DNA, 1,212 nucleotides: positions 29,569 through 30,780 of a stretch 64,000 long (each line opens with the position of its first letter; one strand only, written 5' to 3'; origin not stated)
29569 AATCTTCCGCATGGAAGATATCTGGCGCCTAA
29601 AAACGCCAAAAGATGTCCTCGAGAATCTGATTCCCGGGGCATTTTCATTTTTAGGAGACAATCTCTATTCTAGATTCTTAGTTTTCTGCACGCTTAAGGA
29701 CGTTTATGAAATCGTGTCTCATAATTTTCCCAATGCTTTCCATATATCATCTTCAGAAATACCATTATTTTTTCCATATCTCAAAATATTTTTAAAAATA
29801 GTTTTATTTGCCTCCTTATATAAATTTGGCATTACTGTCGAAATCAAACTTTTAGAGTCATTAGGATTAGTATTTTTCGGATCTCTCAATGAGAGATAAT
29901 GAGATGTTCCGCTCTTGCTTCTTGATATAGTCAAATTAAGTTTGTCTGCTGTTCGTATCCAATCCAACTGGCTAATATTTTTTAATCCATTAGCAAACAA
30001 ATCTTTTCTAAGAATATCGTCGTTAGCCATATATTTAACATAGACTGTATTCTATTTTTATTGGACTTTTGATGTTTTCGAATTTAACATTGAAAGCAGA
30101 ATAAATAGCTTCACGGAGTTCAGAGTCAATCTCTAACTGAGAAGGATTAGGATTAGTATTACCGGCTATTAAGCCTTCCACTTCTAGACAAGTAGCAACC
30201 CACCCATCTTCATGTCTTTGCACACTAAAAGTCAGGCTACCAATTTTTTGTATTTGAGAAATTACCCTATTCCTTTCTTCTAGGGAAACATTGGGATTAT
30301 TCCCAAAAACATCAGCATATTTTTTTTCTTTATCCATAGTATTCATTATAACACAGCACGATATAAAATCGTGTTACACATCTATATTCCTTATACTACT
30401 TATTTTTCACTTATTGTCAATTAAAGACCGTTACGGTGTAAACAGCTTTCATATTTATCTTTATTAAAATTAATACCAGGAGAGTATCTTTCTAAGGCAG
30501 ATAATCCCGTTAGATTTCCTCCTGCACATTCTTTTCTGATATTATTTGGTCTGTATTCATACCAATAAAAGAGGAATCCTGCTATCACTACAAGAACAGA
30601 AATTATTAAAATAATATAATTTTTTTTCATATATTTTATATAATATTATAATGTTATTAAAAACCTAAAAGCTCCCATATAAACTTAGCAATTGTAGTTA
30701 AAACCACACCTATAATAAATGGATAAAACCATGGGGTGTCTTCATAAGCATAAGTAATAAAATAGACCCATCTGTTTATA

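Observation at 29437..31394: Two copies of a ~240-nt structured element with conserved ends and covarying central hairpins flank a HicAB-like cassette; each begins with a perfect DnaA box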

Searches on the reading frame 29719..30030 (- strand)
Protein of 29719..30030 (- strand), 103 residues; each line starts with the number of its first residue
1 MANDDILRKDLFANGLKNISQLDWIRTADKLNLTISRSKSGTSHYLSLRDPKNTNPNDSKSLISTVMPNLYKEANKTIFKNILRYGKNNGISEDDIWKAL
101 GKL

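Call 15: search_protein_families(library=pfam, proteins=[window:29719-30030:-], max_evalue=0.01)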
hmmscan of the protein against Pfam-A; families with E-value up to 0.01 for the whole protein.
window:29719-30030:- (103 aa): 0 families

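Call 47: search_protein_families(library=pfam, proteins=[window:29719-30030:-], max_evalue=5)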
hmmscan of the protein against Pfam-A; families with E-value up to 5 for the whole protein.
window:29719-30030:- (103 aa): 1 family
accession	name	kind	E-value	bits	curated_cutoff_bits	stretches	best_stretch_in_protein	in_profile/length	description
PF08998.16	Epsilon_antitox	-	0.042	14.6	25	1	70-95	11-36/82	Bacterial epsilon antitoxin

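Call 48: search_protein_families(library=ncbifam, proteins=[window:29719-30030:-], max_evalue=5)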
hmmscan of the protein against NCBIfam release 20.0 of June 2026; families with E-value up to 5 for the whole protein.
window:29719-30030:- (103 aa): 0 families

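Call 55: find_homologous_proteins(query=window:29719-30030:-, max_evalue=0.001)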
Query window:29719-30030:- (103 aa): 11 proteins with E <= 0.001 among 12 candidates.
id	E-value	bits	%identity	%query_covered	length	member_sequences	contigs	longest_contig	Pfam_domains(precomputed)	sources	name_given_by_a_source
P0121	2.6e-60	219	100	100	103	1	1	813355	-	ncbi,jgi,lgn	ncbi:MAG: hypothetical protein WC735_01855 [Candidatus Paceibacterota bacterium]|jgi:hypothetical pr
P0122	7.0e-53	195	89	100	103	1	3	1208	-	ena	-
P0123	5.1e-51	189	88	100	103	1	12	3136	-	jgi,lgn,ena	-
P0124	2.0e-48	180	83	100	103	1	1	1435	-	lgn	-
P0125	8.7e-39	150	70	100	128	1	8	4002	-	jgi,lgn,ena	-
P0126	3.9e-38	148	69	100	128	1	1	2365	-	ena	-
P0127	6.3e-37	144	68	98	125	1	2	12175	-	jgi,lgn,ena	-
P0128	1.5e-34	136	63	100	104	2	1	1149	-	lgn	-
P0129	2.7e-29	119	60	98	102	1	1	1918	-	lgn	-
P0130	1.2e-26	111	54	91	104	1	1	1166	-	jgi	jgi:hypothetical protein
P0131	1.1e-23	101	50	91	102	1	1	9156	-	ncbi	-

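Call 56: find_encoding_contigs(protein=P0123, flank=3500, max_places=4)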
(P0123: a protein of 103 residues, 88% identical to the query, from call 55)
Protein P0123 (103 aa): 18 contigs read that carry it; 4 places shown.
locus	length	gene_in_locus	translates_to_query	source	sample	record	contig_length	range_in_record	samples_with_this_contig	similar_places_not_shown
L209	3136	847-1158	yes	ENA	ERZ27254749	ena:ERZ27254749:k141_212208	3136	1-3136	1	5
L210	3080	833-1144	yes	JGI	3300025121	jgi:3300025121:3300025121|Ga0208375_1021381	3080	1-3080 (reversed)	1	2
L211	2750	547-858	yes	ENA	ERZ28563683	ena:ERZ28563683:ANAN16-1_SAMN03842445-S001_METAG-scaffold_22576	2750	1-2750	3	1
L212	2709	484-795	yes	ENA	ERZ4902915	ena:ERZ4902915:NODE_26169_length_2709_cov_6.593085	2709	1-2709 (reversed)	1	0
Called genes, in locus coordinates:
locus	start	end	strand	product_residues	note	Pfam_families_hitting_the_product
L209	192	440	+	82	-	PF15919:HicB_lk_antitox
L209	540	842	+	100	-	-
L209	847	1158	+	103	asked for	-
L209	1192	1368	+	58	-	-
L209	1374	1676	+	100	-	-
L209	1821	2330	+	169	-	PF01467:CTP_transf_like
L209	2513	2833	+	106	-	-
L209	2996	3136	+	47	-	?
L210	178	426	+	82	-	PF15919:HicB_lk_antitox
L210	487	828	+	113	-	-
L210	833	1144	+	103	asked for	-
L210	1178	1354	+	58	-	-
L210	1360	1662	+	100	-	-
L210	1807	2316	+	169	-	PF01467:CTP_transf_like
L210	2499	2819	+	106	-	-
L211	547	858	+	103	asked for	-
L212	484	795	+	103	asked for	-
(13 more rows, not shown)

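Call 57: find_encoding_contigs(protein=P0125, flank=3500, max_places=4)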
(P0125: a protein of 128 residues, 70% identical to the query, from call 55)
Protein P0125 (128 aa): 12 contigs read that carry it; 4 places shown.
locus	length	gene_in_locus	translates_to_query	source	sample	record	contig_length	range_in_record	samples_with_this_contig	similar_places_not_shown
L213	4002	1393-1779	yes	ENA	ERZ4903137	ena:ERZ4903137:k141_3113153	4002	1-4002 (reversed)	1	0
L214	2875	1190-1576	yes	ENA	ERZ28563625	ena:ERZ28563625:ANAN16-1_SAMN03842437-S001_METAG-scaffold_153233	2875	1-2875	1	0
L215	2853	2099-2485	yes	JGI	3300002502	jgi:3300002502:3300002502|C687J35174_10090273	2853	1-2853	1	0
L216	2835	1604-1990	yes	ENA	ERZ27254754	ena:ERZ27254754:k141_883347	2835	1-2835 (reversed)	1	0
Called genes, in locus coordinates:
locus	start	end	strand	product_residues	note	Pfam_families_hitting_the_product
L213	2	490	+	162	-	?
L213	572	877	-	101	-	-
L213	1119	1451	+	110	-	-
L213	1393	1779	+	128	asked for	-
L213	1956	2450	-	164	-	-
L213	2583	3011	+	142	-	PF02381:MraZ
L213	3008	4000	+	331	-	?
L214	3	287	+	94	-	?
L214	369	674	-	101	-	-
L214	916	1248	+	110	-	-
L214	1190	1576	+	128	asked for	-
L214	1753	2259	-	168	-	-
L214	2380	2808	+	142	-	PF02381:MraZ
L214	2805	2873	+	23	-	?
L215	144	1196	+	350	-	PF00152:tRNA-synt_2, PF01409:tRNA-synt_2d (weak)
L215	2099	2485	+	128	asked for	-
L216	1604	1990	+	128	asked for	-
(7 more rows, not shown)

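Call 58: find_encoding_contigs(protein=P0127, flank=3500, max_places=3)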
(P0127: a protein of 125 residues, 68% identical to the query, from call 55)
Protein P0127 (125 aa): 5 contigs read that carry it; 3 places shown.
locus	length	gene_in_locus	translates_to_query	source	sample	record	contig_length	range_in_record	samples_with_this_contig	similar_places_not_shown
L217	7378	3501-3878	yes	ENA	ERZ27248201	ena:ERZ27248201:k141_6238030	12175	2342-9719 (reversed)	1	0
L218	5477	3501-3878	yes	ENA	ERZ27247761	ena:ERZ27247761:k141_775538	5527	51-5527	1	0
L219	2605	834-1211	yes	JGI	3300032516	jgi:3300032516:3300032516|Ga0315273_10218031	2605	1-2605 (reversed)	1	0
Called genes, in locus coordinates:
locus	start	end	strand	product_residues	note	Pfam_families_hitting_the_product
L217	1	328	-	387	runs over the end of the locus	PF02491:SHS2_FTSA, PF11104:PilM_2, PF14450:FtsA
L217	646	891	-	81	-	-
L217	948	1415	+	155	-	PF03449:GreA_GreB_N, PF01272:GreA_GreB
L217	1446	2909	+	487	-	PF01336:tRNA_anti-codon, PF00152:tRNA-synt_2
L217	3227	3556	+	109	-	-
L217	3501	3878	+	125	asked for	-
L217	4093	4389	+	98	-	-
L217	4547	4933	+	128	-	PF02381:MraZ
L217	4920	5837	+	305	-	PF01795:Methyltransf_5, PF13847:Methyltransf_31 (faint), PF13649:Methyltransf_25 (weak)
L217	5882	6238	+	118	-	-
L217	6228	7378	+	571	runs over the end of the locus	PF03717:PBP_dimer, PF00905:Transpeptidase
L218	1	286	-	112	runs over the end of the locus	?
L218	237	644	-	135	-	PF02130:YbeY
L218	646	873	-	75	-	-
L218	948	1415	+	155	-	PF03449:GreA_GreB_N, PF01272:GreA_GreB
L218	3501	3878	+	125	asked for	-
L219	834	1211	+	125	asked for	-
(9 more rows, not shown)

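Call 59: find_encoding_contigs(protein=P0131, flank=3500, max_places=3)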
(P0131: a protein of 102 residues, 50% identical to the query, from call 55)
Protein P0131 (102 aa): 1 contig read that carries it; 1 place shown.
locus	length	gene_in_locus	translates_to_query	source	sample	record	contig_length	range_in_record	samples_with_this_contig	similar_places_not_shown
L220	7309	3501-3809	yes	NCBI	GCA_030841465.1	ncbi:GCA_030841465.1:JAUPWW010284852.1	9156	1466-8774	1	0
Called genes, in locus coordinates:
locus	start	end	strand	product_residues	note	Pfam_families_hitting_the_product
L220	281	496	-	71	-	-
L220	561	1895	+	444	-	PF01541:GIY-YIG (weak), PF27096:UvrC_M, PF08459:UvrC_RNaseH_dom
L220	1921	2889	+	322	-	PF01820:Dala_Dala_lig_N, PF02655:ATP-grasp_3, PF08443:RimK (faint), PF07478:Dala_Dala_lig_C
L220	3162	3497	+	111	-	-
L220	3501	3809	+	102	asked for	-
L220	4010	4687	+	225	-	PF20143:NAD_kinase_C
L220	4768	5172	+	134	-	PF02675:AdoMet_dc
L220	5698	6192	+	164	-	-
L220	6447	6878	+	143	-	-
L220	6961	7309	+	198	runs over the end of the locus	PF02525:Flavodoxin_2, PF03358:FMN_red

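Call 77: predict_structure(alignment_id=A6)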
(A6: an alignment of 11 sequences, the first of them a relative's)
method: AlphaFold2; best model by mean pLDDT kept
length: 103 residues; sequences in the alignment: 11
mean_pLDDT: 85.4   pTM: 0.79
mean pLDDT of the five models: 85.4, 84.1, 83.1, 81.9, 79.9
residues with pLDDT >= 90: 47; 70-90: 46; 50-70: 10; < 50: 0
segments of 3 or more residues with pLDDT < 50: none
pLDDT, mean of each block of 10 residues (from residue 1): 73 88 93 83 77 79 86 90 92 93 88
secondary structure, 60 per line:
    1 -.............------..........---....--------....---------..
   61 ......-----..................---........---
elements in order: H2-14 H21-30 E34-37 E46-49 E62-66 H72-89 H93-100

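Call 82: fold_search(model_id=the predicted structure, library=pdb)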
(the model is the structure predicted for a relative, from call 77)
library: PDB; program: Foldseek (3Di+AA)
matches with E <= 10: 254; with E <= 0.001: 0
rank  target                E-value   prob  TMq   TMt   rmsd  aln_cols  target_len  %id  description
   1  6pd2_A                6.0e-01  0.33  0.36  0.09   5.9        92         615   14  PntC-AEPT: fusion protein of phosphonate-specific cytidylyltransferase and 2-aminoethylphosphonate (AEP) transaminase  (released 2019-08-07)
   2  2hc5_MODEL_1_A        7.8e-01  0.21  0.37  0.34   4.9        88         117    7  Solution NMR Structure of Protein yvyC from Bacillus subtilis. Northeast Structural Genomics Consortium Target (released 2006-08-15)
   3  7oya_r1               7.8e-01  0.11  0.24  0.22   7.1        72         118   15  Cryo-EM structure of the 1 hpf zebrafish embryo 80S ribosome (released 2022-07-13)
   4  6mit_G                8.8e-01  0.04  0.16  0.06  13.8       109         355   11  LptBFGC from Enterobacter cloacae (released 2019-03-27)
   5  4ug0_Lr               9.3e-01  0.12  0.25  0.22   6.6        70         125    8  STRUCTURE OF THE HUMAN 80S RIBOSOME (released 2015-06-10)
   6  6swa_p                1.1e+00  0.12  0.27  0.24   6.3        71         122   11  Mus musculus brain neocortex ribosome 60S bound to Ebp1 (released 2020-09-30)
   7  3cz8_B                1.1e+00  0.11  0.25  0.10  11.8        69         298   13  Crystal structure of putative sporulation-specific glycosylase ydhD from Bacillus subtilis (released 2008-05-27)
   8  6rnh_B                1.1e+00  0.07  0.21  0.08  12.6        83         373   13  Structure of C-terminal truncated Plasmodium falciparum IMP-nucleotidase (released 2020-07-15)
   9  6mxe_B                1.1e+00  0.09  0.23  0.15  12.4        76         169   10  Crystal structure of human STING (G230A, H232R, R293Q) in complex with Compound 18 (released 2018-12-19)
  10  8qfd_r                1.3e+00  0.10  0.25  0.23   6.3        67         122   10  UFL1 E3 ligase bound 60S ribosome (released 2024-02-21)
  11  3j7o_r                1.3e+00  0.10  0.27  0.23   6.3        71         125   11  Structure of the mammalian 60S ribosomal subunit (released 2014-09-03)
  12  7oyc_r1               1.3e+00  0.08  0.22  0.21   7.2        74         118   14  Cryo-EM structure of the Xenopus egg 80S ribosome (released 2022-07-20)
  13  3cz8_A                1.4e+00  0.09  0.25  0.10  13.3        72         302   15  Crystal structure of putative sporulation-specific glycosylase ydhD from Bacillus subtilis (released 2008-05-27)
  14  6mrs                  1.4e+00  0.16  0.26  0.33  12.0        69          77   13  De novo designed protein Peak6 (released 2019-06-12)
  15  9fqz_Lr               1.4e+00  0.10  0.26  0.23   6.2        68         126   10  CRYO-EM STRUCTURE OF HCT15 POLYSOMES BOUND TO EEF2, EBP1, AND SERBP1 (released 2026-01-14)
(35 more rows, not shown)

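Call 90: search_solved_structures(query=A6, max_evalue=10)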
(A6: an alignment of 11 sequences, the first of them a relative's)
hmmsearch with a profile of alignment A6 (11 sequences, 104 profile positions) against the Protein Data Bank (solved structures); distinct sequences matched with E-value up to 10: 1.
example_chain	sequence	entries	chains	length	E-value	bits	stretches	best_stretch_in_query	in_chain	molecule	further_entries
9e5c_0x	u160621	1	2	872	0.088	15.8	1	28-103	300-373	Coiled-coil domain-containing protein 40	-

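Call 92: search_protein_families(library=pfam, proteins=[L213:572-877:-, L213:1956-2450:-], max_evalue=1)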
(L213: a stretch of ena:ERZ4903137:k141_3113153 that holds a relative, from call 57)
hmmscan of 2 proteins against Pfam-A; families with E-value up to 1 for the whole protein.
L213:572-877:- (101 aa): 0 families

L213:1956-2450:- (164 aa): 1 family
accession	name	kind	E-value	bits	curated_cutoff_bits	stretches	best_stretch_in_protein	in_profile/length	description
PF21796.3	Cac1_C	-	0.061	13.9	24.3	1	97-116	16-35/55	Chromatin assembly factor 1 subunit Cac1, C-terminal domain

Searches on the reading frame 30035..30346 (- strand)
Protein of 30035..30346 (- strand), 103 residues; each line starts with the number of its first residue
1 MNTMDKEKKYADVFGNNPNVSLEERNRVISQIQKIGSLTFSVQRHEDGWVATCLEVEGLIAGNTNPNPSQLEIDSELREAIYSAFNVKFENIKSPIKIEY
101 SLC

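Call 15: search_protein_families(library=pfam, proteins=[window:30035-30346:-], max_evalue=0.01)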
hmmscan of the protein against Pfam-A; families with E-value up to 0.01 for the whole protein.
window:30035-30346:- (103 aa): 0 families

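Call 47: search_protein_families(library=pfam, proteins=[window:30035-30346:-], max_evalue=5)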
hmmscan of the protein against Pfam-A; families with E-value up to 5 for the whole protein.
window:30035-30346:- (103 aa): 0 families

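Call 48: search_protein_families(library=ncbifam, proteins=[window:30035-30346:-], max_evalue=5)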
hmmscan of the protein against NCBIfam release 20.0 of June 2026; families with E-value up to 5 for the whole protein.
window:30035-30346:- (103 aa): 0 families

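Call 49: search_solved_structures(query=window:30035-30346:-, max_evalue=10)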
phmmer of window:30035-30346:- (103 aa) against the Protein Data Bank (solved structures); distinct sequences matched with E-value up to 10: 3.
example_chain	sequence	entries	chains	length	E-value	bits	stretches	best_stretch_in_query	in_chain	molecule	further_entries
2eje_A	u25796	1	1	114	0.17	15.6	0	53-93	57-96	General transcription factor II-I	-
2qmu_B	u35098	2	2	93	0.72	13.6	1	8-37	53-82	Translation initiation factor 2 alpha subunit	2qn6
3qsy_B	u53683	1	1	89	0.73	13.5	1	8-37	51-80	Translation initiation factor 2 subunit alpha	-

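Call 69: find_homologous_proteins(query=window:30035-30346:-, max_evalue=0.001)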
Query window:30035-30346:- (103 aa): 15 proteins with E <= 0.001 among 16 candidates.
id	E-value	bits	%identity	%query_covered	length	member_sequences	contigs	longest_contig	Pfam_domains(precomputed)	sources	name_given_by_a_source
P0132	2.1e-61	222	100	100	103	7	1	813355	-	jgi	jgi:hypothetical protein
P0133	1.1e-45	172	76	95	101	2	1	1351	-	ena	-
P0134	2.4e-40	155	70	94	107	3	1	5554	-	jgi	-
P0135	1.4e-39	152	68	97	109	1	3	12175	-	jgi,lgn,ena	jgi:hypothetical protein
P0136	6.9e-39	150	65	94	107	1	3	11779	-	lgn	-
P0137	1.7e-38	149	62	97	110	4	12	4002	-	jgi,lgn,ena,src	-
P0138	1.3e-37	146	64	96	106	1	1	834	-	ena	-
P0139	1.5e-37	146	65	92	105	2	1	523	-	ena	-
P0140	2.3e-37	145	67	91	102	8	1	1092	-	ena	-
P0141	5.8e-36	141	60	97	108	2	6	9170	-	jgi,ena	-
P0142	2.6e-34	135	61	96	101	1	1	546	-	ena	-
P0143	5.3e-34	134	61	96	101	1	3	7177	-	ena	-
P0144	3.0e-33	132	63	96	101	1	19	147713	-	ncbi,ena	-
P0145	5.0e-33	131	61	96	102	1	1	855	-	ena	-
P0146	4.8e-32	128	57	96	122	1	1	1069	-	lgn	-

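Call 78: predict_structure(alignment_id=A7)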
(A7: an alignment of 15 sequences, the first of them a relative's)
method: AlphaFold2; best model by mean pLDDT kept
length: 103 residues; sequences in the alignment: 15
mean_pLDDT: 65.4   pTM: 0.55
mean pLDDT of the five models: 65.4, 64.8, 63.2, 57.3, 46.2
residues with pLDDT >= 90: 0; 70-90: 47; 50-70: 39; < 50: 17
segments of 3 or more residues with pLDDT < 50: 1-9, 11-16
pLDDT, mean of each block of 10 residues (from residue 1): 41 50 70 69 82 70 78 78 61 59 54
secondary structure, 60 per line:
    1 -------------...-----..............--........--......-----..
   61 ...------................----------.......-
elements in order: H22-35 E38-45 E48-53 E59-63 H70-85 E96-102

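Call 83: fold_search(model_id=the predicted structure, library=pdb)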
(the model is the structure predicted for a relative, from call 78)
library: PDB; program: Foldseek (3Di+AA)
matches with E <= 10: 801; with E <= 0.001: 0
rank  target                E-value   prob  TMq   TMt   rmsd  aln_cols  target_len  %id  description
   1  6vwl_M                7.1e-02  0.25  0.26  0.24  10.2        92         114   12  70S ribosome bound to HIV frameshifting stem-loop (FSS) and P/E tRNA (rotated conformation) (released 2020-06-03)
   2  4ol8_F                7.1e-02  0.20  0.29  0.10  15.4       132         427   11  Ty3 reverse transcriptase bound to DNA/RNA (released 2014-03-05)
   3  9qsj_n                1.1e-01  0.28  0.19  0.18   8.3        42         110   14  Cryo-EM structure of SKM-70S ribosomal stalled complex in the A-tRNA positioned (Body open) state. (released 2026-02-18)
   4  8p7x_n                1.1e-01  0.47  0.34  0.32   8.4        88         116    8  Mycoplasma pneumoniae 70S ribosome in chloramphenicol-treated cells (released 2024-11-20)
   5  3obw                  1.3e-01  0.18  0.25  0.11   7.9        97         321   10  Crystal structure of two archaeal Pelotas reveal inter-domain structural plasticity (released 2010-09-01)
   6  9h91_O                1.6e-01  0.23  0.19  0.17   8.3        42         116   19  Cryo-EM structure of the Vibrio natrigens 50S ribosomal subunit in complex with the proline-rich antimicrobial peptide (released 2025-05-21)
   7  3k6q_A                1.7e-01  0.54  0.37  0.29   8.4       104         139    7  CRYSTAL STRUCTURE OF An antitoxin part of a putative toxin/antitoxin system (SWOL_0700) FROM SYNTROPHOMONAS WOLFEI SUB (released 2009-10-27)
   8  6o8w_P                1.7e-01  0.12  0.23  0.22  11.8        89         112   12  Cryo-EM image reconstruction of the 70S Ribosome Enterococcus faecalis Class01 (released 2020-09-23)
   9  1wv8                  2.0e-01  0.44  0.35  0.46   4.9        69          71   17  Crystal structure of hypothetical protein TTHA1013 from an extremely thermophilic bacterium thermus thermophilus HB8 (released 2005-06-12)
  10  6xyw_Bj               2.2e-01  0.20  0.29  0.26   6.8       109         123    9  Structure of the plant mitochondrial ribosome (released 2020-04-15)
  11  7epq_B                2.2e-01  0.20  0.28  0.13   9.6        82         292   15  Crystal structure of exopolyphosphatase (PPX) from Porphyromonas gingivalis in complex with sulfate and magnesium ions (released 2022-05-11)
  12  6q97_O                2.2e-01  0.11  0.23  0.22  11.2        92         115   12  Structure of tmRNA SmpB bound in A site of E. coli 70S ribosome (released 2019-03-13)
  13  5dm6_L                2.3e-01  0.18  0.29  0.29   8.5        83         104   14  Crystal structure of the 50S ribosomal subunit from Deinococcus radiodurans (released 2015-11-11)
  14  3r1x_B                2.5e-01  0.14  0.22  0.12   7.2        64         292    6  Crystal structure of 2-oxo-3-deoxygalactonate kinase from Klebsiella pneumoniae (released 2011-04-13)
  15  3r1x_A                2.6e-01  0.14  0.22  0.12   7.2        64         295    6  Crystal structure of 2-oxo-3-deoxygalactonate kinase from Klebsiella pneumoniae (released 2011-04-13)
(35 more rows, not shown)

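Call 91: search_solved_structures(query=A7, max_evalue=10)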
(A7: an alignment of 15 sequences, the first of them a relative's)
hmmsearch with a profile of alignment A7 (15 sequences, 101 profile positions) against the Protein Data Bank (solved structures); distinct sequences matched with E-value up to 10: 4.
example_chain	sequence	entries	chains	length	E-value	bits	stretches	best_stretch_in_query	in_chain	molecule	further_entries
2g9z_A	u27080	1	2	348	0.7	13.4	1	34-97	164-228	thiamine pyrophosphokinase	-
2hh9_A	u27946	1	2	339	0.75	13.3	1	34-97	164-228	Thiamin pyrophosphokinase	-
6kj5_A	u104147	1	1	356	1.4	12.4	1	6-60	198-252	10-hydroxygeraniol dehydrogenase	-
6k3g_B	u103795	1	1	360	1.4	12.4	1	6-60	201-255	10-hydroxygeraniol oxidoreductase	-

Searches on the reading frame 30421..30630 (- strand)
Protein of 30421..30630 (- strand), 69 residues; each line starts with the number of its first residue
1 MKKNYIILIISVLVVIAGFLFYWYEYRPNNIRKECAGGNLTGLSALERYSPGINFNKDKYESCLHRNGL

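Call 15: search_protein_families(library=pfam, proteins=[window:30421-30630:-], max_evalue=0.01)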
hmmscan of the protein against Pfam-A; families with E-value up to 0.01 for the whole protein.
window:30421-30630:- (69 aa): 1 family
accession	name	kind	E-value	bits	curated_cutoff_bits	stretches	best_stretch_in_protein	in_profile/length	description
PF11297.13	DUF3098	-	0.00076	19.4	25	1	2-21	4-23/67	Protein of unknown function (DUF3098)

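Call 47: search_protein_families(library=pfam, proteins=[window:30421-30630:-], max_evalue=5)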
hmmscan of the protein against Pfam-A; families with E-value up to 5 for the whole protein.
window:30421-30630:- (69 aa): 4 families
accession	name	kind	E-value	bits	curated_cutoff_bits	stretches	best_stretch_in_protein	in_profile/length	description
PF11297.13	DUF3098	-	0.00076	19.4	25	1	2-21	4-23/67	Protein of unknown function (DUF3098)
PF18303.6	Saf_2TM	-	0.046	14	29.5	1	4-28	68-92/152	SAVED-fused 2TM effector domain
PF16082.10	Phage_holin_2_4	-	0.13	12.7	30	1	2-33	31-61/77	Bacteriophage holin family, superfamily II-like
PF07314.17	Lit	-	0.17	12.3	24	1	6-63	10-64/176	Lipoprotein intramolecular transacylase Lit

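Call 48: search_protein_families(library=ncbifam, proteins=[window:30421-30630:-], max_evalue=5)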
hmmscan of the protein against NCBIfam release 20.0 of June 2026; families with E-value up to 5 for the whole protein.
window:30421-30630:- (69 aa): 2 families
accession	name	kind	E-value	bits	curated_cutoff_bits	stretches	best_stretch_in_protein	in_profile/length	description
NF033863.1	immun_TipC_fam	subfamily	0.029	14.6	30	1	4-34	2-32/198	TipC family immunity protein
TIGR02209.1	ftsL_broad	equivalog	0.14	12.1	42.45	1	1-32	1-32/85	cell division protein FtsL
